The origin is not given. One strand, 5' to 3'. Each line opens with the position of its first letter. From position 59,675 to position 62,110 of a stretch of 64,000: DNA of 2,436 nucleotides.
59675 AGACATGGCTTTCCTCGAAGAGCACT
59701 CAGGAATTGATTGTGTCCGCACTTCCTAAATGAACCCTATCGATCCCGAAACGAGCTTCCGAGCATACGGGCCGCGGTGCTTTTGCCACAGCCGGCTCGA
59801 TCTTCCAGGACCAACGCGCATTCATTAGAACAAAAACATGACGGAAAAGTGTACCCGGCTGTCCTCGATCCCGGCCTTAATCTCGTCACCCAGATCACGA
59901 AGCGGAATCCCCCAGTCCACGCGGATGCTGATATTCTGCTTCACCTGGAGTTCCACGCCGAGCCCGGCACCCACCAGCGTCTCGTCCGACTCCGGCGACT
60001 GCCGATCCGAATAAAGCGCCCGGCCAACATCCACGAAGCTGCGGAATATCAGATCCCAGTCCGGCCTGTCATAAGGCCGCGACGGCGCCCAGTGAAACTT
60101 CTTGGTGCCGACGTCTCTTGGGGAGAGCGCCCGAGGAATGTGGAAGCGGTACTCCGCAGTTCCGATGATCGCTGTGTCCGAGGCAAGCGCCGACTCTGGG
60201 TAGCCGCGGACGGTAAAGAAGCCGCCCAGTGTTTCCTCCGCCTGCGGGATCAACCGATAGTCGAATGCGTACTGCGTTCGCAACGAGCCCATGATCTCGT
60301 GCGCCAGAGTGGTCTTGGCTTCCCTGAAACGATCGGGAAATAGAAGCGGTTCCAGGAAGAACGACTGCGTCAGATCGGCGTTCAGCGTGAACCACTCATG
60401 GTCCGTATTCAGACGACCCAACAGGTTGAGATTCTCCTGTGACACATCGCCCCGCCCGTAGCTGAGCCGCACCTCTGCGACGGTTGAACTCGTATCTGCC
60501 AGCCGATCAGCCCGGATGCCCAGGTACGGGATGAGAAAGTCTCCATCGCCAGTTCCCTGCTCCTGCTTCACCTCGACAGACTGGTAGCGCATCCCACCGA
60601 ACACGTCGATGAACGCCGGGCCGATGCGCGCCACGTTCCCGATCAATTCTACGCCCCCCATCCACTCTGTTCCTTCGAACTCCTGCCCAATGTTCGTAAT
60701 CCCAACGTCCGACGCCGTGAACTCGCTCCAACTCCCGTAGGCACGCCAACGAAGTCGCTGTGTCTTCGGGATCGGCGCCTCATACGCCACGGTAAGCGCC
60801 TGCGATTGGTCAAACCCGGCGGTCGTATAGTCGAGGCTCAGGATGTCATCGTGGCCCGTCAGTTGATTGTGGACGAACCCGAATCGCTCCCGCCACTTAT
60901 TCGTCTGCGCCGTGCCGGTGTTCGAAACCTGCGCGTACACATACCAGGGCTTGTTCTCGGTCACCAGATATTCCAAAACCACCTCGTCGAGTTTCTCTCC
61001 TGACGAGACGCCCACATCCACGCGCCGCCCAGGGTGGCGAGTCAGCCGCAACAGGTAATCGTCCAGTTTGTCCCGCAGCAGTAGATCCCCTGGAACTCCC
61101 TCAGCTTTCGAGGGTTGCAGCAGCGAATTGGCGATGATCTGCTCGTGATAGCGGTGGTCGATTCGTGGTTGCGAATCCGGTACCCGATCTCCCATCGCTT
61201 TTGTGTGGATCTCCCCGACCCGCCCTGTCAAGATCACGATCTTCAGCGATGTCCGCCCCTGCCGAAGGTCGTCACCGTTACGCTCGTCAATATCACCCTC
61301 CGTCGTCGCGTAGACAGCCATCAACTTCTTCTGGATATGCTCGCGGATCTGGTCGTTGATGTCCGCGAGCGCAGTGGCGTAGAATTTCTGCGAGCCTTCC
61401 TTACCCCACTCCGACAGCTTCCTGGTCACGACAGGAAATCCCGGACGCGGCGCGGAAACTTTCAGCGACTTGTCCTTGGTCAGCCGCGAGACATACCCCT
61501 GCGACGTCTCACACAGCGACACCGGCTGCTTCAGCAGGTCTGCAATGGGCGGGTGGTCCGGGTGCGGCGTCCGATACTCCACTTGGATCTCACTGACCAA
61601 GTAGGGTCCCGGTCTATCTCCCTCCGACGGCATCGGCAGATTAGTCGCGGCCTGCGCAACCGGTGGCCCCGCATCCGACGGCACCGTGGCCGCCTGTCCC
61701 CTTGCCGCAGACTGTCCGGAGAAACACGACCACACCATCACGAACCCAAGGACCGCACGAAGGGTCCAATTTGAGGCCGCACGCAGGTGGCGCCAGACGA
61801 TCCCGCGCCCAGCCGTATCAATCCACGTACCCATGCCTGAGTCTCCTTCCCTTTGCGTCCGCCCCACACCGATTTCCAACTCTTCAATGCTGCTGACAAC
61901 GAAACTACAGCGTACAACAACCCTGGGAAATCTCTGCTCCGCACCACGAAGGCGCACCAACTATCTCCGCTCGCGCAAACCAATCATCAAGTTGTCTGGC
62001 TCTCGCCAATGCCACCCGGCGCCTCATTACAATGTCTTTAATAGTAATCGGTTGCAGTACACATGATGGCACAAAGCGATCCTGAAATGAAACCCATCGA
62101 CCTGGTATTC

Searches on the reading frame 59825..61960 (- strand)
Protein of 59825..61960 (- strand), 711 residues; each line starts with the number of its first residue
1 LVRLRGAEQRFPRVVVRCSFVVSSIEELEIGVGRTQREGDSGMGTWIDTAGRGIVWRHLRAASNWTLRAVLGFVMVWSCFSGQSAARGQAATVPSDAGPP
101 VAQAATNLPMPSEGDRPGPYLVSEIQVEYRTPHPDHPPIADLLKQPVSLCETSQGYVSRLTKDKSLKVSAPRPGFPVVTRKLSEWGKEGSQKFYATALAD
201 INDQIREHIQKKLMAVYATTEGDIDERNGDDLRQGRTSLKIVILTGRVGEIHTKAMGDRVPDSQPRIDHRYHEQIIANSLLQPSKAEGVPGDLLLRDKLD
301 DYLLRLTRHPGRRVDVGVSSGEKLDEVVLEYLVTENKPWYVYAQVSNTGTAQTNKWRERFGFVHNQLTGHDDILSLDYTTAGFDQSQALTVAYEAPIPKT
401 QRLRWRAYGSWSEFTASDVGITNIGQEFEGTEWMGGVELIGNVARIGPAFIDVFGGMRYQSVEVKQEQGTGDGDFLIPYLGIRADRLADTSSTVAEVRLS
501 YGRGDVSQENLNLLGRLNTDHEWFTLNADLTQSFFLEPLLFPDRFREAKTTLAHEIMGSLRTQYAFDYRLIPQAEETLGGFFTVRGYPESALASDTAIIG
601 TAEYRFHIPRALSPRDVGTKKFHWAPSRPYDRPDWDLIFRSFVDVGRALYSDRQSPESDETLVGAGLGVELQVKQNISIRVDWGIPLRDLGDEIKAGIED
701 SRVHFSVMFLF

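Call 6: search_protein_families(library=pfam, proteins=[window:59825-61960:-], max_evalue=0.01)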
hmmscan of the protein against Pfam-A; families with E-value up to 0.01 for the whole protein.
window:59825-61960:- (711 aa): 2 families
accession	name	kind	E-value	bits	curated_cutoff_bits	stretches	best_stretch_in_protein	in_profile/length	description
PF03865.19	ShlB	-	8.1e-10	39.1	22.7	1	334-398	10-79/311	Haemolysin secretion/activation protein ShlB/FhaC/HecB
PF01103.29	Omp85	-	0.00062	19.8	24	0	642-693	255-312/325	Omp85 superfamily domain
